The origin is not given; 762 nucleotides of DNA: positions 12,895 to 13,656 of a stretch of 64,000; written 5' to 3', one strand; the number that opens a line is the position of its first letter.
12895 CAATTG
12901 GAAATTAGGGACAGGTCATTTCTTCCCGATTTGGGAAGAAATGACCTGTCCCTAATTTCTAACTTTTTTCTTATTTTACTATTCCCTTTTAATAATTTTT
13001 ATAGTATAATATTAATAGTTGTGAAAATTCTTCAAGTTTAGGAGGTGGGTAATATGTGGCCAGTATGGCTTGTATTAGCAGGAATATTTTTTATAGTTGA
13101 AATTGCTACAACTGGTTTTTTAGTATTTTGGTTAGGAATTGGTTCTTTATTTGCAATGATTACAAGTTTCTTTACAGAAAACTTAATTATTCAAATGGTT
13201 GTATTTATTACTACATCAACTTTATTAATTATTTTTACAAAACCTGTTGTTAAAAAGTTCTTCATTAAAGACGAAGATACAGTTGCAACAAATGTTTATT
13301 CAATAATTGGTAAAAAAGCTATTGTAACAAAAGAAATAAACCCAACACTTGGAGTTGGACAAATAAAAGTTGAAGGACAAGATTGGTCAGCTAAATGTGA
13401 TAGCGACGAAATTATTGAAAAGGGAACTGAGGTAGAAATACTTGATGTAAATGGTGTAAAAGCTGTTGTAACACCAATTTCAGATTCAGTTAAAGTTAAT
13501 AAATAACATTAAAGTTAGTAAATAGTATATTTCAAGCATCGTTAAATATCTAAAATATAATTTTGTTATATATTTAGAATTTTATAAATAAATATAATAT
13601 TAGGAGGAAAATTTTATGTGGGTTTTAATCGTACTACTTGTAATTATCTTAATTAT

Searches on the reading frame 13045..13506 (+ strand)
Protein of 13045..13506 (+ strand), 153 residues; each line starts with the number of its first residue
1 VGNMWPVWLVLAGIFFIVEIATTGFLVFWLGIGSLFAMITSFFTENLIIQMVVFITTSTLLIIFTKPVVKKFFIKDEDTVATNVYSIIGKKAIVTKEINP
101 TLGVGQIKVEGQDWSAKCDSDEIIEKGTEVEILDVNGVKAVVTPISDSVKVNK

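Call 68: search_protein_families(library=pfam, proteins=[window:13045-13506:+], max_evalue=0.0001)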
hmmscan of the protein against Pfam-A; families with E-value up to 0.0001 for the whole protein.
window:13045-13506:+ (153 aa): 1 family
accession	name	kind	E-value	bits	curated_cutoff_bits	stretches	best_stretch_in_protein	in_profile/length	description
PF01957.25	NfeD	-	7.5e-16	58.5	29.1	1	86-144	3-57/57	NfeD-like C-terminal, partner-binding domain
